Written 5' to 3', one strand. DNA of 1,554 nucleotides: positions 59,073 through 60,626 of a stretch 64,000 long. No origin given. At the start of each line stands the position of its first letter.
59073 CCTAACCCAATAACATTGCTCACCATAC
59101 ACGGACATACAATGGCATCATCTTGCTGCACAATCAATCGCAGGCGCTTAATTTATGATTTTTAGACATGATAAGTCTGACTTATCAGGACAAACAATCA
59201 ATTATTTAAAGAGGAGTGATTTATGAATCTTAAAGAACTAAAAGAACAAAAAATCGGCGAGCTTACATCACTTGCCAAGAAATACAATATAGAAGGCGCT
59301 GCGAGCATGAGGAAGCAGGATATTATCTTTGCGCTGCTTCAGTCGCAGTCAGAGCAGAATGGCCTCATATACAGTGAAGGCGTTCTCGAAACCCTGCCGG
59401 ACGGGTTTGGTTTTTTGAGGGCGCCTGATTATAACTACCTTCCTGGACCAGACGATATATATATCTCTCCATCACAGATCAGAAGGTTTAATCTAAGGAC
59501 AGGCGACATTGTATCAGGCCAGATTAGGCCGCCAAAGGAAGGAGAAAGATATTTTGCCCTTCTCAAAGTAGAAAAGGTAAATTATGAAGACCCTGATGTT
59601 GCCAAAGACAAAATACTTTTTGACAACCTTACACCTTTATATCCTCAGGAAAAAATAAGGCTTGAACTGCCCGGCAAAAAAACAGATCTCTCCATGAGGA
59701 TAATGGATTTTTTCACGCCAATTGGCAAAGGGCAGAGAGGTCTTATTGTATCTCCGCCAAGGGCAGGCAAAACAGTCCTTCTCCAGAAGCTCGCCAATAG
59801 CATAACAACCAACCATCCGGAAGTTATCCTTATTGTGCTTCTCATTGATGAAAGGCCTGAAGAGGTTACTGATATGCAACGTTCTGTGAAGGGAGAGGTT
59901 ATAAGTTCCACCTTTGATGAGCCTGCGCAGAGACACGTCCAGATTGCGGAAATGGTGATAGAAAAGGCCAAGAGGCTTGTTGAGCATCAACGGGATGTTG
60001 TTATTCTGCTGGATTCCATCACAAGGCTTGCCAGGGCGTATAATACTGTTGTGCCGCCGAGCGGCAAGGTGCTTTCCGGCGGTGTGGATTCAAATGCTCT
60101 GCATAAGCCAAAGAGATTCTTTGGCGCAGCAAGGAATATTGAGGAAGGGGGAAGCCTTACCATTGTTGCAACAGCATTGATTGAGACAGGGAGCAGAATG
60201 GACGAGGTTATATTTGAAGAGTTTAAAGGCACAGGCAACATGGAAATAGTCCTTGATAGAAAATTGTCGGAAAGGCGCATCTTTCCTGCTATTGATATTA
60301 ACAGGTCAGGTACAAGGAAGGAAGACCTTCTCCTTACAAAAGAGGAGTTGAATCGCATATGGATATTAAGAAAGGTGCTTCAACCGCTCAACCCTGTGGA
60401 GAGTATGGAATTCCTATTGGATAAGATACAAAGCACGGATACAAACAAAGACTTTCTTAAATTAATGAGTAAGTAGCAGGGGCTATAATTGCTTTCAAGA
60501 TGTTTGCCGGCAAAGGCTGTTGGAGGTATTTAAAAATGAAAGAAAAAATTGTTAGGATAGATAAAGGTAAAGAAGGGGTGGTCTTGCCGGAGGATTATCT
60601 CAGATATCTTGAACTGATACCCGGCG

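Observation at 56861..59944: Partial duplication of rho (promoter, leader and codons 1-240) separated from full-length rho by an RHH-PIN toxin-antitoxin cassette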

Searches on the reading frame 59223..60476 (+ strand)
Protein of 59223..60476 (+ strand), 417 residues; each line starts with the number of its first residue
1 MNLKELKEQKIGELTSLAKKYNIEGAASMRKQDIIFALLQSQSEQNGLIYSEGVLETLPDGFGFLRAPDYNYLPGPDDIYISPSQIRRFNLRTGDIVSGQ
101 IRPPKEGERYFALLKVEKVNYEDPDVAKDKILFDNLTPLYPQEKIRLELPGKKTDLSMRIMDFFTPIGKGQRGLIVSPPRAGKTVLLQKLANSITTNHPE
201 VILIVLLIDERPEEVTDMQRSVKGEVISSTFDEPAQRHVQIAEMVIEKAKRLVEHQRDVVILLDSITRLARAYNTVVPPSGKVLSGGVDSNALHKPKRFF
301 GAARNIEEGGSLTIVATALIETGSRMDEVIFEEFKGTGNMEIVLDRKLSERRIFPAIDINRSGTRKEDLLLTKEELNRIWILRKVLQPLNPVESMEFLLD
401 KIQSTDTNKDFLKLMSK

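Call 10: find_encoding_contigs(protein=window:59223-60476:+, flank=10000, max_places=10)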
Protein window:59223-60476:+ (417 aa): 5 contigs read that carry it; 4 places shown.
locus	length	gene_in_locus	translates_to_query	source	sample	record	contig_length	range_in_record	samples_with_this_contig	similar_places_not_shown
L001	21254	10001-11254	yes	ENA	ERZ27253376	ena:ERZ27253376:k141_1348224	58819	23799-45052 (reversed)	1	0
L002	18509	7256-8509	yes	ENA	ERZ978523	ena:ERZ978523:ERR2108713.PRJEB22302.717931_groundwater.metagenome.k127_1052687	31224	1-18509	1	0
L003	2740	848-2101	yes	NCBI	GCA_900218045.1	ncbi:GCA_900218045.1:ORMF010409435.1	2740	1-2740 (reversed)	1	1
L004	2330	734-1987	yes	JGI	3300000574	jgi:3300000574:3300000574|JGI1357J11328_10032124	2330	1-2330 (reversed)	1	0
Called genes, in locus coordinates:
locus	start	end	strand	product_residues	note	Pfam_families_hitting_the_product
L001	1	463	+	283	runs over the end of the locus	PF01513:NAD_kinase, PF20143:NAD_kinase_C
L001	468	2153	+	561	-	PF02463:SMC_N, PF13175:AAA_15 (weak), PF13476:AAA_23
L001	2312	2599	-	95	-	PF02604:PhdYeFM_antitox (weak)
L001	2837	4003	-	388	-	PF00083:Sugar_tr (weak), PF01306:LacY_symp (weak), PF07690:MFS_1, PF12832:MFS_1_like, PF07690:MFS_1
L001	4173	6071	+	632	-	PF16177:ACAS_N, PF00501:AMP-binding, PF13193:AMP-binding_C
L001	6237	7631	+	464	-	PF00515:TPR_1, PF13371:TPR_9, PF13414:TPR_11, PF13432:TPR_16, PF00515:TPR_1, PF07719:TPR_2, PF13424:TPR_12, PF13371:TPR_9, +64 more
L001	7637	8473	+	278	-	-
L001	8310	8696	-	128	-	-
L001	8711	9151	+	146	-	-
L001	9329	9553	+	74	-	PF18506:RelB-like (weak)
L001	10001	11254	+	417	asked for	PF07498:Rho_N, PF07497:Rho_RNA_bind, PF00006:ATP-synt_ab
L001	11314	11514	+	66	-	-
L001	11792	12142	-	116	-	PF03840:SecG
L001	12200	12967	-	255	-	PF00121:TIM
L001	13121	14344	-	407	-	PF00162:PGK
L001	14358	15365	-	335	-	PF00044:Gp_dh_N, PF02800:Gp_dh_C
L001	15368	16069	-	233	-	PF01487:DHquinase_I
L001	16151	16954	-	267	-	PF01875:Memo, PF02900:LigB (weak)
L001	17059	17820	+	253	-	PF20772:TACO1_YebC_N, PF01709:Transcrip_reg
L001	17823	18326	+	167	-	PF02075:RuvC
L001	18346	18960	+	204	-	PF01330:RuvA_N, PF00633:HHH (faint), PF14520:HHH_5, PF07499:RuvA_C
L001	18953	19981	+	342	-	PF05496:RuvB_N, PF00004:AAA, PF07728:AAA_5 (faint), PF17864:AAA_lid_4, PF05491:WHD_RuvB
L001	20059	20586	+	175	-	PF02677:QueH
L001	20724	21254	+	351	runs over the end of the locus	-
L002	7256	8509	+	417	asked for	PF07498:Rho_N, PF07497:Rho_RNA_bind, PF00006:ATP-synt_ab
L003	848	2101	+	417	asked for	PF07498:Rho_N, PF07497:Rho_RNA_bind, PF00006:ATP-synt_ab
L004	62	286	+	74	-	PF18506:RelB-like (weak)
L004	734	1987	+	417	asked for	PF07498:Rho_N, PF07497:Rho_RNA_bind, PF00006:ATP-synt_ab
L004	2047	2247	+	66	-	-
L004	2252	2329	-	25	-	?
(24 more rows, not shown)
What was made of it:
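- On Transcription termination factor Rho (functional): It is identical to the single-copy Rho of L001-L004 (call 10).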

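Call 22: find_related_loci(query=window:59223-60476:+, collection=genome_contigs, flank=10000)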
Query window:59223-60476:+ (417 aa) in genome_contigs; peptide patterns used: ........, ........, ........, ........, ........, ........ (x = any residue, [..] = any of these).
600 stretches matched a pattern (row limit reached: there are more); 599 encode a relative of the query (tblastn E <= 1e-3); the best 80 are kept; 80 distinct loci.
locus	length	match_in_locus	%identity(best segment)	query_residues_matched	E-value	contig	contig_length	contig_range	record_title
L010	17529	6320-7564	78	1-417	0e+0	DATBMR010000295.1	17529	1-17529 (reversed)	MAG TPA_asm: Candidatus Binatia bacterium isolate SMAG_U4003 k141_4895469, whole genome shotgun sequence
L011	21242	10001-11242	77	1-416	0e+0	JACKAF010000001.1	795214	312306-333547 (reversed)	MAG: Bdellovibrionaceae bacterium isolate HK-STAS-BDEL_A-1 HK-STAS-BDEL_A-1_1, whole genome shotgun sequence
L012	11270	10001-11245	77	1-417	0e+0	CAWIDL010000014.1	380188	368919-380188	MAG: uncultured delta proteobacterium isolate MFD01231.bin.1.21 genome assembly, contig: contig_5130, whole genome shotg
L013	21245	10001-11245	76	1-417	0e+0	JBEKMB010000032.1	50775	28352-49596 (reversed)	MAG: Syntrophobacteraceae bacterium isolate SPRUCE 384 SPRUCE_384_32, whole genome shotgun sequence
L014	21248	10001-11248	77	1-417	0e+0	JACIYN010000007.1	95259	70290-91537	MAG: Desulfacinum sp. isolate MAG-79 Desulfacinum_C3_bin37_Scaffold_7, whole genome shotgun sequence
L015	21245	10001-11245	75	1-417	0e+0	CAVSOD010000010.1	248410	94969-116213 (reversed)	MAG: uncultured Acidobacteriota bacterium isolate MFD03346.bin.1.72 genome assembly, contig: contig_2624, whole genome s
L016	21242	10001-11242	75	1-416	0e+0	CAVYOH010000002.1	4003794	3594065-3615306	MAG: Terriglobia bacterium isolate MFD05841.bin.1.15 genome assembly, contig: contig_4880, whole genome shotgun sequence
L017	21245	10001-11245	75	1-417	0e+0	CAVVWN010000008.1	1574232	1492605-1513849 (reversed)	MAG: uncultured Acidobacteriota bacterium isolate MFD09779.bin.1.373 genome assembly, contig: contig_3962, whole genome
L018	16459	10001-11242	75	1-416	0e+0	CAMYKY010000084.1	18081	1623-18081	MAG: uncultured Acidobacteria bacterium isolate FCS_M_Acidobacteriota_01 genome assembly, contig: scaffold_2670, whole g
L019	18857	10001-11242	77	1-416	0e+0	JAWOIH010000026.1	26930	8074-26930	MAG: Candidatus Desulfacyla sp. isolate CWP5-2.bin.153 k191_3490777, whole genome shotgun sequence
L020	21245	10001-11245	74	1-417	0e+0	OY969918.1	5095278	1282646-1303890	MAG: uncultured Acidobacteriota bacterium isolate MFD04967.bin.c.4 genome assembly, chromosome: 1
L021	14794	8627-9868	75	1-416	0e+0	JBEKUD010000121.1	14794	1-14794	MAG: Candidatus Sulfotelmatobacter sp. isolate SPRUCE 573 SPRUCE_573_121, whole genome shotgun sequence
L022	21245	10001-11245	75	1-417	0e+0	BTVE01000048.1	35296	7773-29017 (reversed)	MAG: Acidimicrobiia bacterium AMX-MBFR-57 DNA, sequence048, whole genome shotgun sequence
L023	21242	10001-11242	74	1-417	0e+0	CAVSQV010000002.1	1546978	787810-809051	MAG: uncultured Acidobacteriota bacterium isolate MFD05747.bin.2.183 genome assembly, contig: contig_16777, whole genome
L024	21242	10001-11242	76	1-416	0e+0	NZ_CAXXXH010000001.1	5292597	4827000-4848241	MAG: uncultured Desulfosarcina sp. isolate 50816ded-68e0-41e8-a3df-c89a3961daa5 contig_1, whole genome shotgun sequence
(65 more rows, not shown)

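Call 37: search_protein_families(library=pfam, proteins=[window:59223-60476:+], max_evalue=0.01)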
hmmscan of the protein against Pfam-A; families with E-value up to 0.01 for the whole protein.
window:59223-60476:+ (417 aa): 8 families
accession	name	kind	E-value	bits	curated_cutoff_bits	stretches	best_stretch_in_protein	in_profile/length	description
PF07497.18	Rho_RNA_bind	-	6.3e-35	119.3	27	1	52-125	2-73/73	Rho termination factor, RNA-binding domain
PF00006.31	ATP-synt_ab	-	8.8e-28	97.8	29.5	1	158-362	2-211/213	ATP synthase alpha/beta family, nucleotide-binding domain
PF07498.18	Rho_N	-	3.6e-16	59.3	24.9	1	5-47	1-43/43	Rho termination factor, N-terminal domain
PF08206.17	OB_RNB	-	0.00026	21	24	1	53-103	1-44/58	Ribonuclease B OB domain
PF13401.12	AAA_22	-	0.0014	19.4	27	1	173-269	8-96/130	AAA domain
PF01637.24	ATPase_2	-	0.0018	18.6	33.2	1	178-270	28-123/225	ATPase domain predominantly from Archaea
PF22707.2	S1CSD-TOTE-2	-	0.0052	17.2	27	0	52-99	4-40/60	S1/CSD-like domain 2 of the TOTE conflict systems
PF05729.18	NACHT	-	0.0085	16.4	26.7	0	182-273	12-97/167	NACHT domain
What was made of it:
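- On Transcription termination factor Rho (functional): Copy 2 (59223-60476, 417 aa) hits PF07498, PF07497 and PF00006 over residues 158-362 (call 37).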
